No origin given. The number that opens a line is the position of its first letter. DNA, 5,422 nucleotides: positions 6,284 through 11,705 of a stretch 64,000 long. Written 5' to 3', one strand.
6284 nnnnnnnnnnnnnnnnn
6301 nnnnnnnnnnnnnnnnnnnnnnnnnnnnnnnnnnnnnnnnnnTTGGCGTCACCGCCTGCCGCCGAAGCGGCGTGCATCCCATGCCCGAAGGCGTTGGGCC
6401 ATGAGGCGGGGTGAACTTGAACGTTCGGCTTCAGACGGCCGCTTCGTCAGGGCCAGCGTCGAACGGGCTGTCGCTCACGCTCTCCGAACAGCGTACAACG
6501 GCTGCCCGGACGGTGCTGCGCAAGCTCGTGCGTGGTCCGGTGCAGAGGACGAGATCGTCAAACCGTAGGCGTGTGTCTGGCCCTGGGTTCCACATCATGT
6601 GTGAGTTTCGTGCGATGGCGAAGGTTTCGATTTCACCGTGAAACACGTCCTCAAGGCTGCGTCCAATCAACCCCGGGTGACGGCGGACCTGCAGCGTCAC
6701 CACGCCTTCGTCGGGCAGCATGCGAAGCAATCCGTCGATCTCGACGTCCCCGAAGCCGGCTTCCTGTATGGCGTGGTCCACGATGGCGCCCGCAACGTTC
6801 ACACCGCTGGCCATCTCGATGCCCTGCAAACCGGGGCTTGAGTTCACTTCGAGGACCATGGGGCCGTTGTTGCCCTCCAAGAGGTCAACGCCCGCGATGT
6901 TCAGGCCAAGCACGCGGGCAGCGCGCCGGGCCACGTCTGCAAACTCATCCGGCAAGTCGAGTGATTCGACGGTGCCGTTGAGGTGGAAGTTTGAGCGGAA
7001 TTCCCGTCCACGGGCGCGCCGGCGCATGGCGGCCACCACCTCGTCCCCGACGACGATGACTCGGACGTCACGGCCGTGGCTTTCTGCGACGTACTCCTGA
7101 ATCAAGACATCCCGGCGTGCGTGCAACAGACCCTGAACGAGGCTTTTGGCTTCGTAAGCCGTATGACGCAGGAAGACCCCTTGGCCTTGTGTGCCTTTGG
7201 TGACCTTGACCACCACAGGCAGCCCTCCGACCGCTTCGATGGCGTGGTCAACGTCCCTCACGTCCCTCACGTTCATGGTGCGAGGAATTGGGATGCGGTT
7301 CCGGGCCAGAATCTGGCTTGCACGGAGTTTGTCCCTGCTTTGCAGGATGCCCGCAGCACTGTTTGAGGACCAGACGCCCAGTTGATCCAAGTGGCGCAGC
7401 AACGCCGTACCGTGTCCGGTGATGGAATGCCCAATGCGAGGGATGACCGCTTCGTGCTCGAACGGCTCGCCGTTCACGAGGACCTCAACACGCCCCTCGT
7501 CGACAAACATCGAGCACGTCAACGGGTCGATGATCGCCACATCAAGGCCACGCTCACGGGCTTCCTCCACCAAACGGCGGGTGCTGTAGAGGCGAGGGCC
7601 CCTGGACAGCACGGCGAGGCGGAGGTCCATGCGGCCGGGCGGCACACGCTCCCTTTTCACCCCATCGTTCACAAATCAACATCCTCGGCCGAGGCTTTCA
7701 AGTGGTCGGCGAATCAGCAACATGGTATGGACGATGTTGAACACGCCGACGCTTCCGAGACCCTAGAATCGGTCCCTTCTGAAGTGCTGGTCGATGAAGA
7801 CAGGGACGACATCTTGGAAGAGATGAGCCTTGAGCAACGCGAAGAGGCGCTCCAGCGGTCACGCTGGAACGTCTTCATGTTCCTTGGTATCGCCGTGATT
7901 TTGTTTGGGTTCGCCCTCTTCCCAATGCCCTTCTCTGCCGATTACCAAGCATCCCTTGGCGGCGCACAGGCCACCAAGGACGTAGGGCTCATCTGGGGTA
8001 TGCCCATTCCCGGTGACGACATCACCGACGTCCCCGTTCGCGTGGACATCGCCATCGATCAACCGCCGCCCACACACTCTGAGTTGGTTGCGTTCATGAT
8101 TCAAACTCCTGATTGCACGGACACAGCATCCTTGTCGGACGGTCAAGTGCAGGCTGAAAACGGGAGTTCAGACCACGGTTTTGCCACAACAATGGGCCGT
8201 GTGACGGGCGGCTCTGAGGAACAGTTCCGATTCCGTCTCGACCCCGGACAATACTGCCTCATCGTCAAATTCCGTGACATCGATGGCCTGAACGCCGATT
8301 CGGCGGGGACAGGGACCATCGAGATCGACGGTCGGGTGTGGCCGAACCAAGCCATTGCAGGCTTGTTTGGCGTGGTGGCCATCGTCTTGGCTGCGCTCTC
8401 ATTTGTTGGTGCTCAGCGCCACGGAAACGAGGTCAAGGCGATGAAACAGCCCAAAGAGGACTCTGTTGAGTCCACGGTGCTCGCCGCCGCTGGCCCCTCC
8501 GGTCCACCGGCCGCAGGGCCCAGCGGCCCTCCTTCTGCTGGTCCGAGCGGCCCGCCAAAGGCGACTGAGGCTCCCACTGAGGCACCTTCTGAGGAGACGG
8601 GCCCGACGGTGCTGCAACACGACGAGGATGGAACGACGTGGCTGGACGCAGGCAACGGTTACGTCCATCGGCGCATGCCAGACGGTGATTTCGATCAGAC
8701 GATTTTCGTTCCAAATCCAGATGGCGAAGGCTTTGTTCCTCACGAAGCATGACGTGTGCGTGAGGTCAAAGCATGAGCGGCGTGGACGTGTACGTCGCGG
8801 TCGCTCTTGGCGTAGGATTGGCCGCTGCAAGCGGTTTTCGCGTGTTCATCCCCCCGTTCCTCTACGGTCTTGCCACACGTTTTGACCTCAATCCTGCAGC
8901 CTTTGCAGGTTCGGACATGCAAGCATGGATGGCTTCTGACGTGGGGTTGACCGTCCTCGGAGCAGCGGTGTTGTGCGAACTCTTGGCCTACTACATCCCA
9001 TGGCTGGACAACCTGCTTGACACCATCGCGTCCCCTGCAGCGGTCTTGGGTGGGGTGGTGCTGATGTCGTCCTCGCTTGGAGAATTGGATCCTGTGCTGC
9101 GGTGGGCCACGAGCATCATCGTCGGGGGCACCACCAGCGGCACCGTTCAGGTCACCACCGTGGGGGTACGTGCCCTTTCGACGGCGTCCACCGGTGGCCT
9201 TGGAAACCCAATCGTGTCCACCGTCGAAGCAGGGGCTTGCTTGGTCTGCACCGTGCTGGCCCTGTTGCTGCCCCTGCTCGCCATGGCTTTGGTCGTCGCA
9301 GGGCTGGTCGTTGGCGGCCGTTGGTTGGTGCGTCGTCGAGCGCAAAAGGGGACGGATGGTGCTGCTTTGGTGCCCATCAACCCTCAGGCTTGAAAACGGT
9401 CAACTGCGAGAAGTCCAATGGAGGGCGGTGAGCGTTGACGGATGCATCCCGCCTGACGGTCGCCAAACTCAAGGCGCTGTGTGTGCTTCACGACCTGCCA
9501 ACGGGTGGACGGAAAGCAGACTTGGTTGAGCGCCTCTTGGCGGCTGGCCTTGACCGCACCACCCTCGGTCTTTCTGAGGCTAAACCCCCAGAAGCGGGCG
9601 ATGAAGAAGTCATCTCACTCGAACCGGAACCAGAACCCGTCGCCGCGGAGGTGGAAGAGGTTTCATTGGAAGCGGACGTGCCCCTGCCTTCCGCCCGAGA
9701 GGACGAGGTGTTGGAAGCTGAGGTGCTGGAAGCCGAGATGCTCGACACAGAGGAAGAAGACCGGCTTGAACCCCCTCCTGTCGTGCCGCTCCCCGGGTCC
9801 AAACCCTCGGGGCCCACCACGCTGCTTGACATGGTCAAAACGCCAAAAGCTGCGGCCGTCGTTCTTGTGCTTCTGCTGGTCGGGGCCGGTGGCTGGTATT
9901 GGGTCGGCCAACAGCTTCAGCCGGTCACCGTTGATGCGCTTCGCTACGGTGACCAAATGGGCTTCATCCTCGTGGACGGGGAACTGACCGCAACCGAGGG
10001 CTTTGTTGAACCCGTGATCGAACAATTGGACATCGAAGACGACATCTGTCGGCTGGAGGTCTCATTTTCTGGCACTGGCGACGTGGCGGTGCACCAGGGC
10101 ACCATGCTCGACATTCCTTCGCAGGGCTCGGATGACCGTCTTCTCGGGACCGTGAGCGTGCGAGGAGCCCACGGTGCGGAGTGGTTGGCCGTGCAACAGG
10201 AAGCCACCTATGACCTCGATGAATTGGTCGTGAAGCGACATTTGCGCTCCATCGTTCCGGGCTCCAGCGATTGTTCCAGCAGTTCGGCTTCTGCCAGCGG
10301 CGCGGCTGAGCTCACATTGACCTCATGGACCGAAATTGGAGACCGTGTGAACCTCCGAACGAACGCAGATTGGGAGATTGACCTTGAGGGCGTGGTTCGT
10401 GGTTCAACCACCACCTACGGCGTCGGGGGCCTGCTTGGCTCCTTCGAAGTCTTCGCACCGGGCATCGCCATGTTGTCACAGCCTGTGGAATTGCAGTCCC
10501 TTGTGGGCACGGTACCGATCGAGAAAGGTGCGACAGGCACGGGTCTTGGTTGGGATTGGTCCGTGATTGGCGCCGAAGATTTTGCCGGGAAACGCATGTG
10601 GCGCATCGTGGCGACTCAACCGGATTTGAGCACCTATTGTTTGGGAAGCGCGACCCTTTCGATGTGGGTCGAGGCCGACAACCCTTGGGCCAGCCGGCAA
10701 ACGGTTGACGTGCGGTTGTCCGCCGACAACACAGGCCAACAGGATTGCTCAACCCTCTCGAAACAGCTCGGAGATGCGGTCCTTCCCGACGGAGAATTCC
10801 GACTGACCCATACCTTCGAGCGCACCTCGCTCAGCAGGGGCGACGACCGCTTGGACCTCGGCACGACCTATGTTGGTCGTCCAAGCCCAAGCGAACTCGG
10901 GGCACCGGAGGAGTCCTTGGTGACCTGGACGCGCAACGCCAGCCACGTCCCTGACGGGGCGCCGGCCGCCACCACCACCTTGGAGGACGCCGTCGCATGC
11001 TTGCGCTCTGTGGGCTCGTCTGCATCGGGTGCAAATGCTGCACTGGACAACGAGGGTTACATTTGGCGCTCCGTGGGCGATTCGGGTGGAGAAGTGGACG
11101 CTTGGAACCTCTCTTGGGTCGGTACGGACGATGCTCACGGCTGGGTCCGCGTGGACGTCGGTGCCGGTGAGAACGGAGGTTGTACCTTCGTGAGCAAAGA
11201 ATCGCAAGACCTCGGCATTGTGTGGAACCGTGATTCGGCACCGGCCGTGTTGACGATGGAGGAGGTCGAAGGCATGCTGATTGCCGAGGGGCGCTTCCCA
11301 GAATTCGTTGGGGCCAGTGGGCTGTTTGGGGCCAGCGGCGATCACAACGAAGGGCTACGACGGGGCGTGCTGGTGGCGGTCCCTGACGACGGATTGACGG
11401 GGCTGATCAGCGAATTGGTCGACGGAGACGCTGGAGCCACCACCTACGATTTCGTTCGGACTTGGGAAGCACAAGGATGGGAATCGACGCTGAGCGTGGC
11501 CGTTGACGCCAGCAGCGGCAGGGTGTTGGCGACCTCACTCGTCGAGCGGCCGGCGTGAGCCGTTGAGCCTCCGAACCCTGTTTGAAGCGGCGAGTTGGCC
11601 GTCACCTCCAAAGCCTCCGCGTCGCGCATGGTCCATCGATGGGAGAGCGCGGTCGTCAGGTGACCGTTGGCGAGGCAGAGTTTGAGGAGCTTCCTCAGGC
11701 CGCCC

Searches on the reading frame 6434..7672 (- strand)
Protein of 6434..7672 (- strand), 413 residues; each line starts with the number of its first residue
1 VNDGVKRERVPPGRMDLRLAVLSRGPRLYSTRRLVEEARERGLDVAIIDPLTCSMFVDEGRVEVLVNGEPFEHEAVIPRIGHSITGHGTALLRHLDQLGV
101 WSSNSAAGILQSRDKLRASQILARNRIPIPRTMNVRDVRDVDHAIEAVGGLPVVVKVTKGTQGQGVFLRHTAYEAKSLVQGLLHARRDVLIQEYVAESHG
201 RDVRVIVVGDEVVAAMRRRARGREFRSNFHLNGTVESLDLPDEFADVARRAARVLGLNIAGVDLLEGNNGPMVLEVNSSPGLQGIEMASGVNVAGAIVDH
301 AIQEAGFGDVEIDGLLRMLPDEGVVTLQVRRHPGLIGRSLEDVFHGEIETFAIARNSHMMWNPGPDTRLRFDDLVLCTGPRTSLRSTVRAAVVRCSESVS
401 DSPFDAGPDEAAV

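Call 78: search_protein_families(library=pfam, proteins=[window:6434-7672:-], max_evalue=0.001)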
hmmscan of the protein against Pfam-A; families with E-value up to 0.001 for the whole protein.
window:6434-7672:- (413 aa): 9 families
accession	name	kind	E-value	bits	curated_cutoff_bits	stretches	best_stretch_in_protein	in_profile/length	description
PF08443.16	RimK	-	7.4e-54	182.7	21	1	113-299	2-186/188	RimK-like ATP-grasp domain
PF18030.7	Rimk_N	-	2.2e-27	95.6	26.4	1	17-109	1-94/94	RimK PreATP-grasp domain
PF02955.21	GSH-S_ATP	-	1.4e-14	54.3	23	1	129-282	12-167/175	Prokaryotic glutathione synthetase, ATP-grasp domain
PF14397.11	ATPgrasp_ST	-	2.6e-10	40.4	31.4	1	243-291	217-267/278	Sugar-transfer associated ATP-grasp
PF02655.19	ATP-grasp_3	-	1.4e-08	35.5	23.2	1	114-278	3-155/160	ATP-grasp domain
PF07478.18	Dala_Dala_lig_C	-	1.6e-05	24.9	24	1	136-286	22-182/204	D-ala D-ala ligase C-terminus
PF02222.28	ATP-grasp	-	0.00012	22.2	27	1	121-196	2-77/179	ATP-grasp domain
PF15632.11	ATPgrasp_Ter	-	0.00015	22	29.1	1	201-304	16-111/131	ATP-grasp in the biosynthetic pathway with Ter operon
PF01071.24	GARS_A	-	0.00024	21.4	27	1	118-208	6-99/194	Phosphoribosylglycinamide synthetase, ATP-grasp (A) domain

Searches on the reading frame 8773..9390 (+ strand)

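Call 78: search_protein_families(library=pfam, proteins=[window:8773-9390:+], max_evalue=0.001)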
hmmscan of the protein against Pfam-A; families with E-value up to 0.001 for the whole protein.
window:8773-9390:+ (206 aa): 1 family
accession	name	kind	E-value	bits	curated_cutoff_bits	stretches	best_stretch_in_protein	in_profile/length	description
PF13548.11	DUF4126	-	2.8e-41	141.6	27.5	1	10-183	1-171/175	Domain of unknown function (DUF4126)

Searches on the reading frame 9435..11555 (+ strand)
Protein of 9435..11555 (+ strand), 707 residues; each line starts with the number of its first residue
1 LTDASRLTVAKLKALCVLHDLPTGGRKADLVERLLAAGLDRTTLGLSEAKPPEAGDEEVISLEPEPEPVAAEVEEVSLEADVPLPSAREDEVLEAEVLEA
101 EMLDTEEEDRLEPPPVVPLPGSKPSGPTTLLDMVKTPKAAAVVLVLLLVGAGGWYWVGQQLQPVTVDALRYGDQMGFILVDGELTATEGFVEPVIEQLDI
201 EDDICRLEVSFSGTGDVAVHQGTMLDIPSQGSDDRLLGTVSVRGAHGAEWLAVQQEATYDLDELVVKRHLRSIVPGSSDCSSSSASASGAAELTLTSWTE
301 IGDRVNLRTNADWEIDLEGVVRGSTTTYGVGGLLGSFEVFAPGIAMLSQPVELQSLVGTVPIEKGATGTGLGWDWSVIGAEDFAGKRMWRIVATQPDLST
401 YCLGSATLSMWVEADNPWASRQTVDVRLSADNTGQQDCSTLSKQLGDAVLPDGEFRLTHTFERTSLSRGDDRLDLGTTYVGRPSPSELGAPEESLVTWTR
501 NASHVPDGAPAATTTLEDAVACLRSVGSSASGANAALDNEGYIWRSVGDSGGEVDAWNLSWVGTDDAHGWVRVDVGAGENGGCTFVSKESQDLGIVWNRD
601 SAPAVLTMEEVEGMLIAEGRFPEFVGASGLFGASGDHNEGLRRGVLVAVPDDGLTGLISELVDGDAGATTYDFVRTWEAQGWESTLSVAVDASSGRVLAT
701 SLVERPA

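Call 3: search_protein_families(library=pfam, proteins=[window:9435-11555:+], max_evalue=1)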
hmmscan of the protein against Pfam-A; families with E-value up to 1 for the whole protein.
window:9435-11555:+ (707 aa): 1 family
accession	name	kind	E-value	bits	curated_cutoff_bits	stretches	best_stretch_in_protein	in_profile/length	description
PF02037.33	SAP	-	1.4e-09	37.8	23.9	1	4-35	2-33/37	SAP domain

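Call 71: find_homologous_proteins(query=window:9435-11555:+, max_evalue=0.00001)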
Query window:9435-11555:+ (707 aa): 705 proteins with E <= 0.00001 among 8000 candidates; the best 120 are listed.
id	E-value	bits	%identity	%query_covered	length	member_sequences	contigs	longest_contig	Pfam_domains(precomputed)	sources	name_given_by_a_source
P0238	0.0e+0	1539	98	100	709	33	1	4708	PF02037.34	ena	-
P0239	0.0e+0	1381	87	100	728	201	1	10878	PF02037.34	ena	-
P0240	0.0e+0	1331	84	100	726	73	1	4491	PF02037.34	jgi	jgi:hypothetical protein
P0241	0.0e+0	1316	83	100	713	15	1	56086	PF02037.34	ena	-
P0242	0.0e+0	1314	83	100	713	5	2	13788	PF02037.34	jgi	-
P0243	0.0e+0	1306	83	100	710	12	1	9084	PF02037.34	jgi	-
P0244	7.4e-289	978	64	100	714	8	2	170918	PF02037.34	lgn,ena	-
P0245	1.4e-288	977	63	100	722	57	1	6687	PF02037.34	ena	-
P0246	2.1e-286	970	82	74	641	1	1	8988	PF02037.34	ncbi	ncbi:MAG TPA: hypothetical protein D7I05_03710, partial [Candidatus Poseidoniales archaeon]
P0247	5.5e-280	949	62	100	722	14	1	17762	PF02037.34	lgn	-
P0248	6.9e-215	734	86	54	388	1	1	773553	-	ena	-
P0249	4.8e-198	678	81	55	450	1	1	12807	-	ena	-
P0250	2.3e-195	669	44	99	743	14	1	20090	PF02037.34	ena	-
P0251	7.2e-195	668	45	99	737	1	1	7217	PF02037.34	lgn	-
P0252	1.8e-194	666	45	99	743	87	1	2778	PF02037.34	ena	-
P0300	8.2e-184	631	42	99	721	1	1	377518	PF02037.34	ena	-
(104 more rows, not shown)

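Call 81: predict_structure(alignment_id=A6)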
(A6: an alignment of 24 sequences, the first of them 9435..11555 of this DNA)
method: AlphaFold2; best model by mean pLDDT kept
length: 707 residues; sequences in the alignment: 24
mean_pLDDT: 56.2   pTM: 0.49
mean pLDDT of the five models: 56.2, 54.1, 52.6, 47.8, 45.8
residues with pLDDT >= 90: 0; 70-90: 245; 50-70: 175; < 50: 287
segments of 3 or more residues with pLDDT < 50: 1-3, 50-144, 148-161, 224-251, 301-305, 329-347, 433-436, 474-511, 535-552, 560-569, 588-605, 646-669
pLDDT, mean of each block of 10 residues (from residue 1): 64 72 79 84 71 30 29 27 28 27 26 29 32 43 48 36 52 79 73 55 76 83 48 27 29 73 82 66 76 73 55 78 68 31 44 60 70 71 74 69 73 71 77 51 51 74 79 41 28 31 33 61 65 49 43 55 42 63 60 27 50 64 77 82 50 28 34 80 80 62 80
secondary structure, 60 per line:
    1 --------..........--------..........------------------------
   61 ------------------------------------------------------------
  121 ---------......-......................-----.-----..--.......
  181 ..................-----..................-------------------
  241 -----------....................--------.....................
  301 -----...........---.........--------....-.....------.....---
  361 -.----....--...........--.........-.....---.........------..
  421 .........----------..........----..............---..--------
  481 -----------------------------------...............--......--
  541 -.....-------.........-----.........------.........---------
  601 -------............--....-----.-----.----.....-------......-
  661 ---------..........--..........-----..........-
elements in order (helices of 4 or more, strands of 3 or more residues): H9-18 H27-36 H130-135 H137-158 E174-187 H188-198 E204-221 E252-271 E280-300 E306-316 E320-328 H337-340 H342-346 H353-357 E367-370 E373-383 E386-394 H396-400 E404-412 E419-429 H440-449 E454-467 H516-530 H533-538 E542-546 E554-562 E568-576 E583-591 H608-619 E642-646 H654-659 E670-679 E682-691 E697-706

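Call 82: find_encoding_contigs(protein=P0300, flank=10000, max_places=1)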
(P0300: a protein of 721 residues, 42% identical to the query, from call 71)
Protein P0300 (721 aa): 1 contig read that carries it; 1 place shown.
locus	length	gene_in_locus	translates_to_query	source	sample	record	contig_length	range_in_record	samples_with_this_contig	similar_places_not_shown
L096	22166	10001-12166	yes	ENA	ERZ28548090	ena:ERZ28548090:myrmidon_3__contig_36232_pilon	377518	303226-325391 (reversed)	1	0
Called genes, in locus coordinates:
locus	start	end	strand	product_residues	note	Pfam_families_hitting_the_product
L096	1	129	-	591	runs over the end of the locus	PF01189:Methyltr_RsmB-F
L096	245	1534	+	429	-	-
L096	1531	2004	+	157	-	-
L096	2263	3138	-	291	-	-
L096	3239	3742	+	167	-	-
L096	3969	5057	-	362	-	PF00589:Phage_integrase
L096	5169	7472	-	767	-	-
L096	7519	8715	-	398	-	PF18030:Rimk_N, PF14397:ATPgrasp_ST (faint), PF02655:ATP-grasp_3, PF08443:RimK, PF02955:GSH-S_ATP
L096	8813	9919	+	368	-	-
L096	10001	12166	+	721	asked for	PF02037:SAP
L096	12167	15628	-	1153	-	PF00082:Peptidase_S8, PF01483:P_proprotein, PF11617:Cu-binding_MopE, PF18884:TSP3_bac (weak)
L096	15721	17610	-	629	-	-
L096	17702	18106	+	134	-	-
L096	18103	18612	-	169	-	PF01472:PUA, PF26292:PUA_elF2D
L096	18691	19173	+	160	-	PF01557:FAA_hydrolase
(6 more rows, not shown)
